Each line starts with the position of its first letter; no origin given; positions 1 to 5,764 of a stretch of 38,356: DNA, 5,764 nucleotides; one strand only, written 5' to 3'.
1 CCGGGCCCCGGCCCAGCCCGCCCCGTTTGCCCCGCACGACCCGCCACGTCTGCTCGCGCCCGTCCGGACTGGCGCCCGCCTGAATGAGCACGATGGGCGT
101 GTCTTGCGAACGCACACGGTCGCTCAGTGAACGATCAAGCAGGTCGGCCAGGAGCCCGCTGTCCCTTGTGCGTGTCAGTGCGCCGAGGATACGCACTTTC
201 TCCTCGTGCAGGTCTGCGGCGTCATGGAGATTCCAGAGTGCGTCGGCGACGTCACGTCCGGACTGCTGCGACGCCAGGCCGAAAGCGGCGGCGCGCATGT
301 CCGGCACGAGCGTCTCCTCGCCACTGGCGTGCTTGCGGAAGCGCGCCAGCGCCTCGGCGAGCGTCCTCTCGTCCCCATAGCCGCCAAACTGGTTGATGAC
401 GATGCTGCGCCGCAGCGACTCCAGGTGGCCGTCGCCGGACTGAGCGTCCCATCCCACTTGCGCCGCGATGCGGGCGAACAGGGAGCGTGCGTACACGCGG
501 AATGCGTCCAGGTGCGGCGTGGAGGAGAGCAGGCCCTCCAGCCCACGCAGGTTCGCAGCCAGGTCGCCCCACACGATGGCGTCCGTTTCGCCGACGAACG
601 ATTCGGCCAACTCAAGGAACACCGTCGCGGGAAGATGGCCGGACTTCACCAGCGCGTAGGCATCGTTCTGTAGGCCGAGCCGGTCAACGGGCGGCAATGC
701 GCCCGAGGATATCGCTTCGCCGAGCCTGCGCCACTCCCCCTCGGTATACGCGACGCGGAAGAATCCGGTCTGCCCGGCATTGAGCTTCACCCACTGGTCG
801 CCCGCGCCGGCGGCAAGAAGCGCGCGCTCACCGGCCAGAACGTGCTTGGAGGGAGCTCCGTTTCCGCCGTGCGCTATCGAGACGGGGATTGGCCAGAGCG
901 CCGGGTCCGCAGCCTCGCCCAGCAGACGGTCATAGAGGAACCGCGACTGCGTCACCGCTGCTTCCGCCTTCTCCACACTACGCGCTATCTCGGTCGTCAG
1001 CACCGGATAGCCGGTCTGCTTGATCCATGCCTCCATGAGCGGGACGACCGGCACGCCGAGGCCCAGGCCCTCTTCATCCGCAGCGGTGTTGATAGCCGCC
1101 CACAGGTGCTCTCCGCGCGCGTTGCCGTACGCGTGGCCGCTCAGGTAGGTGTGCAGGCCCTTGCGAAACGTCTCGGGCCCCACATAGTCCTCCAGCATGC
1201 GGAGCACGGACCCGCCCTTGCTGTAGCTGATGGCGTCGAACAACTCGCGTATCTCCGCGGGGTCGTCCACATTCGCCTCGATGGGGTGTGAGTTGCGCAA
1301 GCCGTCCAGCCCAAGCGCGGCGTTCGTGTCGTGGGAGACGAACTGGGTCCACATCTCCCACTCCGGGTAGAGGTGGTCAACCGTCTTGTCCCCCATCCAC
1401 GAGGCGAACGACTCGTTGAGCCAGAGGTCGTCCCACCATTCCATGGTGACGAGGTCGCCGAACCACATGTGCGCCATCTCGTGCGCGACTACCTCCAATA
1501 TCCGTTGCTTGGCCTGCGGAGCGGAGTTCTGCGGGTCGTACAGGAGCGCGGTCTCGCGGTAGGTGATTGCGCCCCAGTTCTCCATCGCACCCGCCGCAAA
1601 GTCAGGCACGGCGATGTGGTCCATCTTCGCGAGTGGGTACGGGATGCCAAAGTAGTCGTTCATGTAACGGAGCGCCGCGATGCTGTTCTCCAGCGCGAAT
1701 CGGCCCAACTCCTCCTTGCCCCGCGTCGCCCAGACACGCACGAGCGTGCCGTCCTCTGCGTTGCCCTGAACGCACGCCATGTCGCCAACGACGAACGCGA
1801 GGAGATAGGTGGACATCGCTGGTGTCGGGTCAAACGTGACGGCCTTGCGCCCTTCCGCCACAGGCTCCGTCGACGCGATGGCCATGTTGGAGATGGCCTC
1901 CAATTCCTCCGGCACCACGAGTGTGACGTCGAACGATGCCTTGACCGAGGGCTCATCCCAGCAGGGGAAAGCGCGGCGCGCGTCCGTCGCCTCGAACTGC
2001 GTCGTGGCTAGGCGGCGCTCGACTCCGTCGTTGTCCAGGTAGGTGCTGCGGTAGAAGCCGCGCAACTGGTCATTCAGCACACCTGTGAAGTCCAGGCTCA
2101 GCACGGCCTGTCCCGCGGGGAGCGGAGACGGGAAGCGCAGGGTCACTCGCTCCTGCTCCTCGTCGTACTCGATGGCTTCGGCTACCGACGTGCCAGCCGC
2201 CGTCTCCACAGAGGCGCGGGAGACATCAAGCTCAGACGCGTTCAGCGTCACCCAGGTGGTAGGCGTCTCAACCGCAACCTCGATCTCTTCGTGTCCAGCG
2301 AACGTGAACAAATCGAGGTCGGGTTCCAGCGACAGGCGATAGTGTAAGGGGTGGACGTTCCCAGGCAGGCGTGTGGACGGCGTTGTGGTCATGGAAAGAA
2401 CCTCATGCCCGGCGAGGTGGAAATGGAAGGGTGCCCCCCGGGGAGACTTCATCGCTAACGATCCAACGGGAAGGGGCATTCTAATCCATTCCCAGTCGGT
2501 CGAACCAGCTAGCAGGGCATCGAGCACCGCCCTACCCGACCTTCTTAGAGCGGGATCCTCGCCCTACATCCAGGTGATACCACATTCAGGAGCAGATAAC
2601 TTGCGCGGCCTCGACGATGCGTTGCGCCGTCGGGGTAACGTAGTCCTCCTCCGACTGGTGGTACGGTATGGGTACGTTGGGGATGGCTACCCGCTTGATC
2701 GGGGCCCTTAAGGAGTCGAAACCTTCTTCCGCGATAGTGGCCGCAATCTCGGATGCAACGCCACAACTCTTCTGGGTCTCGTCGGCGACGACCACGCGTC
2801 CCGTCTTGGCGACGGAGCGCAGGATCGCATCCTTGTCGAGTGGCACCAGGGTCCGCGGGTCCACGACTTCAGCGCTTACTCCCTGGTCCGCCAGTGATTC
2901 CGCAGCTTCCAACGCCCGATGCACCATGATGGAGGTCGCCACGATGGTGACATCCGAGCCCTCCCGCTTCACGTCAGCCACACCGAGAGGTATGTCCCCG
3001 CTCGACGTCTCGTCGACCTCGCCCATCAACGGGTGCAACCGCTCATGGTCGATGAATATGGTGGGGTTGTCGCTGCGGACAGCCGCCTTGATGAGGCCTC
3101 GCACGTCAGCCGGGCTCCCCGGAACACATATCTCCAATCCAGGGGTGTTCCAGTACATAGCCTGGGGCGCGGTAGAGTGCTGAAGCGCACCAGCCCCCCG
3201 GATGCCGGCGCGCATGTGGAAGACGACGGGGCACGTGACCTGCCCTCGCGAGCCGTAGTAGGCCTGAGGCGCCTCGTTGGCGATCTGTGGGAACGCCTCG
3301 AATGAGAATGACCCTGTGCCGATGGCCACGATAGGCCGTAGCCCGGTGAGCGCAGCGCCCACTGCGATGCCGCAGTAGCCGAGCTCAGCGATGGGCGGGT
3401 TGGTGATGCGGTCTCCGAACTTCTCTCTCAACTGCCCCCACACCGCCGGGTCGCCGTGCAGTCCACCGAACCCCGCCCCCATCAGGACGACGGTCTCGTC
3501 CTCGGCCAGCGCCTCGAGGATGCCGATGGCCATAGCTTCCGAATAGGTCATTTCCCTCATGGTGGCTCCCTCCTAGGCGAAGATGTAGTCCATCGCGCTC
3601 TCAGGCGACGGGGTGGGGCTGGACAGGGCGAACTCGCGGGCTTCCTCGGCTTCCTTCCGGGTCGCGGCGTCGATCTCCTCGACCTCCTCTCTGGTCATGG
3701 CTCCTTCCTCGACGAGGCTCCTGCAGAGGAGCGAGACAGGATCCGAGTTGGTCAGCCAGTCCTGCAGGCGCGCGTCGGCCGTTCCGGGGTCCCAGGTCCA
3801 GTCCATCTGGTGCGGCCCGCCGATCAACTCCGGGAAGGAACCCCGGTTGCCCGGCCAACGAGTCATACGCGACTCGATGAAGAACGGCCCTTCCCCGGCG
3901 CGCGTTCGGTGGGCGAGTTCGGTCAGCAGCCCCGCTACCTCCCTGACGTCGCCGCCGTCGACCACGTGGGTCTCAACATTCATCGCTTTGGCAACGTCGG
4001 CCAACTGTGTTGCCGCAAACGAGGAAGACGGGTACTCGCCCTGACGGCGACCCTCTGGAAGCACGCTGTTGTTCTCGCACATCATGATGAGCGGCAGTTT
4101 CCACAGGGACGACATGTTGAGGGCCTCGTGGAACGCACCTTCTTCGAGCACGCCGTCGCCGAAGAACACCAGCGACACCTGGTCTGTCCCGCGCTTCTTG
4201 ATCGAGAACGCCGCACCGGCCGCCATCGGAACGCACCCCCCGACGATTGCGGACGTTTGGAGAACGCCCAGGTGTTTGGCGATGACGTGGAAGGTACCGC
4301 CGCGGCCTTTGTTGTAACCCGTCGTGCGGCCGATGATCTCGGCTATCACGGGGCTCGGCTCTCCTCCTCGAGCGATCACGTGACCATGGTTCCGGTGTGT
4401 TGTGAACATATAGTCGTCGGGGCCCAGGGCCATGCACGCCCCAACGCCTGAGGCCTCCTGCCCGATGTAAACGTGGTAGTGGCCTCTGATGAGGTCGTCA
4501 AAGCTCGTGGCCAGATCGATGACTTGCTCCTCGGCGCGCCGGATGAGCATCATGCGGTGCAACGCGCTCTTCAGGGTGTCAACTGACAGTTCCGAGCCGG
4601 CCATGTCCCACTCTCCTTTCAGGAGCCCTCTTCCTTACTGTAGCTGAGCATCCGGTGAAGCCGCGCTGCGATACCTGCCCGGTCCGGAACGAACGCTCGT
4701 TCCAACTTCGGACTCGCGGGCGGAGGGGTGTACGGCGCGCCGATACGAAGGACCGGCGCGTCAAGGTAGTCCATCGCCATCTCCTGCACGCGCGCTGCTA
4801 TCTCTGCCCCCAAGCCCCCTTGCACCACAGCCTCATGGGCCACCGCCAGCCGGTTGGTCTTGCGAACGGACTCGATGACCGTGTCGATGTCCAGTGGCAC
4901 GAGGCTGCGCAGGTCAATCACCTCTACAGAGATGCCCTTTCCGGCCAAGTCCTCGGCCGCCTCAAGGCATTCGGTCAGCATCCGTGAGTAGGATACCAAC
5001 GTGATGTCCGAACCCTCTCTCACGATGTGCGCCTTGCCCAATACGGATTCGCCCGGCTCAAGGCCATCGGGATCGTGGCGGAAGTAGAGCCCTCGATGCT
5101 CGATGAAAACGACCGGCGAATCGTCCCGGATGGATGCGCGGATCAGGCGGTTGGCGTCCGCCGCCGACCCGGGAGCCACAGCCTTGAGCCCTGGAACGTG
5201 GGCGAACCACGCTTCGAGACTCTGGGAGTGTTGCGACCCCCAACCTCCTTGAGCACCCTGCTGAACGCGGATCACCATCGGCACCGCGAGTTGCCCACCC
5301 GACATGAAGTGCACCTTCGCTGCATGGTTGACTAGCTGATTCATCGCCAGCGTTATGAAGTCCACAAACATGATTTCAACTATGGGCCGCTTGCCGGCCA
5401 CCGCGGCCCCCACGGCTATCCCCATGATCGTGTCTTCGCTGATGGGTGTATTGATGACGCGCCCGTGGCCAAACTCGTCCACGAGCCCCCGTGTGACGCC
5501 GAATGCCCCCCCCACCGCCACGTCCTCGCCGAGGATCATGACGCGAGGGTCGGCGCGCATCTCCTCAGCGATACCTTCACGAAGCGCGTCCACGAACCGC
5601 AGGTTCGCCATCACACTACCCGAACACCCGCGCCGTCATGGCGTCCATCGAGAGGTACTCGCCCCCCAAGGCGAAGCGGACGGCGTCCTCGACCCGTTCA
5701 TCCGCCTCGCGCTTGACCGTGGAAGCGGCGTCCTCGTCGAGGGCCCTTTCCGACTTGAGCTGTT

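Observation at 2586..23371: A 20.8-kb, 18-gene CoA-centred catabolic supercluster with its own importer and no regulator: candidate undescribed pathway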

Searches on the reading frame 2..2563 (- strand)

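Call 14: search_protein_families(library=pfam, proteins=[window:2-2563:-], max_evalue=0.01)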
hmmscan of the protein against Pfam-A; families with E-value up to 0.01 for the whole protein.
window:2-2563:- (854 aa): 3 families
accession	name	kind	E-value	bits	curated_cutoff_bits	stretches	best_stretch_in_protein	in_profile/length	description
PF01433.26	Peptidase_M1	-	3.2e-83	279.1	27.7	1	289-496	1-208/218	Peptidase family M1 domain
PF11838.14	ERAP1_C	-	6.1e-63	213.6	38.2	1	591-844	1-257/318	ERAP1-like C-terminal domain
PF17900.6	Peptidase_M1_N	-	1.6e-51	175.5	25.8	1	71-254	1-186/186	Peptidase M1 N-terminal domain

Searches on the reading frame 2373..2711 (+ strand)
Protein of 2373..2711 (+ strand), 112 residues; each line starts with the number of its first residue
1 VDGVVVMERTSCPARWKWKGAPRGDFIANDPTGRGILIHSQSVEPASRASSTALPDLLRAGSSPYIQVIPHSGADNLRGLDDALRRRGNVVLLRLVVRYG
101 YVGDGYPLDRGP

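Call 5: search_protein_families(library=pfam, proteins=[window:2373-2711:+])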
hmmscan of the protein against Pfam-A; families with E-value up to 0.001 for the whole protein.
window:2373-2711:+ (112 aa): 0 families

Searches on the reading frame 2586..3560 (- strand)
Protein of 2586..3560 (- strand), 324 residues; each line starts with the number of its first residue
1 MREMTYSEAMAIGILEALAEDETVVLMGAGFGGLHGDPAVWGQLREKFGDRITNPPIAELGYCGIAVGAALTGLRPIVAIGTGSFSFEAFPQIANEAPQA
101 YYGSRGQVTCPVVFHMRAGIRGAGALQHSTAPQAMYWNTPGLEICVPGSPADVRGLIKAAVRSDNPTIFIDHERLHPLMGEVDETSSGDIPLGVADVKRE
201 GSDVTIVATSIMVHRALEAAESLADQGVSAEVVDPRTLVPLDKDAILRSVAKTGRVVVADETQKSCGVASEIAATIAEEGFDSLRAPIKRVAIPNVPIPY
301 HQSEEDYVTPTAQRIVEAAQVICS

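Call 3: search_protein_families(library=pfam, proteins=[window:2586-3560:-])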
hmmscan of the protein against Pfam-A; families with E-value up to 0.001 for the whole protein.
window:2586-3560:- (324 aa): 3 families
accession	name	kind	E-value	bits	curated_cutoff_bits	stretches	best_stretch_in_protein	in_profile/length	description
PF02780.25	Transketolase_C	-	9.1e-41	139.1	25.9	1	193-315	1-124/124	Transketolase, C-terminal domain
PF02779.29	Transket_pyr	-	2.4e-25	89.6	27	1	3-175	2-171/174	Transketolase, pyrimidine binding domain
PF17147.9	PFOR_II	-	0.00094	19.9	27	0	203-276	2-78/102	Pyruvate:ferredoxin oxidoreductase core domain II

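Call 7: search_protein_families(library=ncbifam, proteins=[window:2586-3560:-], max_evalue=0.00001)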
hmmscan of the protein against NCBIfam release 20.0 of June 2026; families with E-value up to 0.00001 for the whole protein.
window:2586-3560:- (324 aa): 7 families
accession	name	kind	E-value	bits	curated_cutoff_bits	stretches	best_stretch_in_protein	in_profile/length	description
NF006667.0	PRK09212.1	subfamily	1.1e-88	297.3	321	1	1-323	1-323/327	pyruvate dehydrogenase complex E1 component subunit beta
NF008854.0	PRK11892.1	equivalog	2e-85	287.2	454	1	1-323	139-462/464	pyruvate dehydrogenase complex E1 component subunit beta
TIGR00204.1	dxs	equivalog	1.1e-24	87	465.95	1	5-303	311-593/616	1-deoxy-D-xylulose-5-phosphate synthase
NF004559.0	PRK05899.2-5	equivalog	1.1e-20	73.5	488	1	43-319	353-620/627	transketolase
NF003933.0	PRK05444.2-2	equivalog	8.5e-18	64.2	395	1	42-301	327-581/606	1-deoxy-D-xylulose-5-phosphate synthase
NF008968.0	PRK12315.1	subfamily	2.6e-14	52.4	510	1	4-291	279-552/582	1-deoxy-D-xylulose-5-phosphate synthase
NF004556.0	PRK05899.2-2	equivalog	7.2e-12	44.4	575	1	190-283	508-600/639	transketolase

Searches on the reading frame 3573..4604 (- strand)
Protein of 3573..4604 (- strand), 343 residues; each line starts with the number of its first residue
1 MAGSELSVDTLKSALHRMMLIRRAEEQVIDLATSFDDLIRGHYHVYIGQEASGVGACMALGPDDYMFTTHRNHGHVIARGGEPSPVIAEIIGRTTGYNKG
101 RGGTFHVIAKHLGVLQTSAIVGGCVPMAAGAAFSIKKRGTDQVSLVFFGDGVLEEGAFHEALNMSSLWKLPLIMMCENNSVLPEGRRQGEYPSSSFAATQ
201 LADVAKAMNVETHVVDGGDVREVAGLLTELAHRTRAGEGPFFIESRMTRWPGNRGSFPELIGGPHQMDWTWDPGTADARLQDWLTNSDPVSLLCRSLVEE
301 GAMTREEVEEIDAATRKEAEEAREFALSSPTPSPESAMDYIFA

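Call 3: search_protein_families(library=pfam, proteins=[window:3573-4604:-])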
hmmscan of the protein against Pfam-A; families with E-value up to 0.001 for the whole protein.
window:3573-4604:- (343 aa): 1 family
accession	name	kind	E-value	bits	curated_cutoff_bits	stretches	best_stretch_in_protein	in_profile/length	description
PF00676.26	E1_dh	-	3.7e-52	177.6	22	1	17-335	2-300/300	Dehydrogenase E1 component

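Call 7: search_protein_families(library=ncbifam, proteins=[window:3573-4604:-], max_evalue=0.00001)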
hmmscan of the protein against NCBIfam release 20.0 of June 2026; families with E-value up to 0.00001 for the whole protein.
window:3573-4604:- (343 aa): 3 families
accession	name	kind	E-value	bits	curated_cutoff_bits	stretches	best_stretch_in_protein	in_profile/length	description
TIGR03182.1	PDH_E1_alph_y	equivalog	9.1e-73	244.9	393.85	1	10-342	3-314/315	pyruvate dehydrogenase (acetyl-transferring) E1 component subunit alpha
TIGR03181.1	PDH_E1_alph_x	equivalog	3.3e-46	157.7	411.35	1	5-249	20-247/341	pyruvate dehydrogenase (acetyl-transferring) E1 component subunit alpha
NF004559.0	PRK05899.2-5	equivalog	7.5e-06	24.4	488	0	121-231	128-234/627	transketolase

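Call 47: find_related_loci(query=window:3573-4604:-, collection=metagenome_contigs, flank=10000)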
Query window:3573-4604:- (343 aa) in metagenome_contigs; peptide patterns used: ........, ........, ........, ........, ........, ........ (x = any residue, [..] = any of these).
600 stretches matched a pattern (row limit reached: there are more); 595 encode a relative of the query (tblastn E <= 1e-3); the best 80 are kept; 80 distinct loci.
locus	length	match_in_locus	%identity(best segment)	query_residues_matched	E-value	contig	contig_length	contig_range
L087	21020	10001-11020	74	4-343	1e-173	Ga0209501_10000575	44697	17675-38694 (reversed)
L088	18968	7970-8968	71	11-343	9e-168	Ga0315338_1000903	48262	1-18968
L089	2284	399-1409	62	7-343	4e-159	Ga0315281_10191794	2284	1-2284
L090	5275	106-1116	59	7-343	3e-137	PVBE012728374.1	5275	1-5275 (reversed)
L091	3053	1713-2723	60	6-343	5e-139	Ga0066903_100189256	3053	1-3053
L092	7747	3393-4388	55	12-343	2e-117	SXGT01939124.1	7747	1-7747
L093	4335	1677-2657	45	15-343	1e-96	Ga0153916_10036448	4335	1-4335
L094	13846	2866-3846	46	15-343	4e-96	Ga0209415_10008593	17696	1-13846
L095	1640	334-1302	47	18-343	2e-102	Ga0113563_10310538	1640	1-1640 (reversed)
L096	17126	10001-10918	54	6-312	5e-95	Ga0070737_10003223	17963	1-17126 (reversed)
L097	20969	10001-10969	46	18-343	1e-94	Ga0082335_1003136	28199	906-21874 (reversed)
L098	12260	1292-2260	46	18-343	9e-94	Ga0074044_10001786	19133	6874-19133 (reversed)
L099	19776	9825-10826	47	7-343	6e-93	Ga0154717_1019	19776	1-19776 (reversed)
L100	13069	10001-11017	43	3-343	2e-92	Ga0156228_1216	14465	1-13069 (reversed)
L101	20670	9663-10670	45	5-343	4e-92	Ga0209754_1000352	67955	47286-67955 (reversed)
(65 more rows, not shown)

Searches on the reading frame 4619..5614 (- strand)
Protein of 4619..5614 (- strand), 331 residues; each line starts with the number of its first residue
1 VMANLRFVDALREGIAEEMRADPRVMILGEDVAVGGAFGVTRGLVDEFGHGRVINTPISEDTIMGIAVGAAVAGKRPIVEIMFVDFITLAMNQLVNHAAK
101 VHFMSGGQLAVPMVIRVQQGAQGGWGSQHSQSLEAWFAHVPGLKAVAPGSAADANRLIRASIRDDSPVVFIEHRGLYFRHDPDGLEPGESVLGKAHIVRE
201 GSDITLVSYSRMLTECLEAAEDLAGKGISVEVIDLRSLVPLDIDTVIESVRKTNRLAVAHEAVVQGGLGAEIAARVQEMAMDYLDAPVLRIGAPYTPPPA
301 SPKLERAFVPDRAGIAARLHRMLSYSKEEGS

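Call 3: search_protein_families(library=pfam, proteins=[window:4619-5614:-])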
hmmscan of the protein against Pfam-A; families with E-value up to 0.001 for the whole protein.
window:4619-5614:- (331 aa): 2 families
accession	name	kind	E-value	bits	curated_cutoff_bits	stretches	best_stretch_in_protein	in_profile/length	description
PF02779.29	Transket_pyr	-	3.2e-43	147.8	27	1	7-177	5-172/174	Transketolase, pyrimidine binding domain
PF02780.25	Transketolase_C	-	5.6e-43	146.2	25.9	1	193-315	1-124/124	Transketolase, C-terminal domain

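Call 7: search_protein_families(library=ncbifam, proteins=[window:4619-5614:-], max_evalue=0.00001)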
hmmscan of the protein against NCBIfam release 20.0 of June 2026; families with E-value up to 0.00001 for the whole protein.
window:4619-5614:- (331 aa): 7 families
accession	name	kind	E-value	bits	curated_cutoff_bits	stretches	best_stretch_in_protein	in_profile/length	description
NF006667.0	PRK09212.1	subfamily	4.8e-107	357.6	321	1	2-325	1-325/327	pyruvate dehydrogenase complex E1 component subunit beta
NF008854.0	PRK11892.1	equivalog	1.8e-104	350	454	1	5-316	142-455/464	pyruvate dehydrogenase complex E1 component subunit beta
TIGR00204.1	dxs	equivalog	2.6e-21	75.8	465.95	1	19-293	324-583/616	1-deoxy-D-xylulose-5-phosphate synthase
NF004559.0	PRK05899.2-5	equivalog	8e-21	73.9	488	1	15-294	328-594/627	transketolase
NF003933.0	PRK05444.2-2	equivalog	1.1e-15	57.3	395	1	40-295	326-575/606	1-deoxy-D-xylulose-5-phosphate synthase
NF008968.0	PRK12315.1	subfamily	2.9e-14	52.3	510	1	9-281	283-542/582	1-deoxy-D-xylulose-5-phosphate synthase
NF004556.0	PRK05899.2-2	equivalog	9.6e-12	43.9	575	1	192-281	510-598/639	transketolase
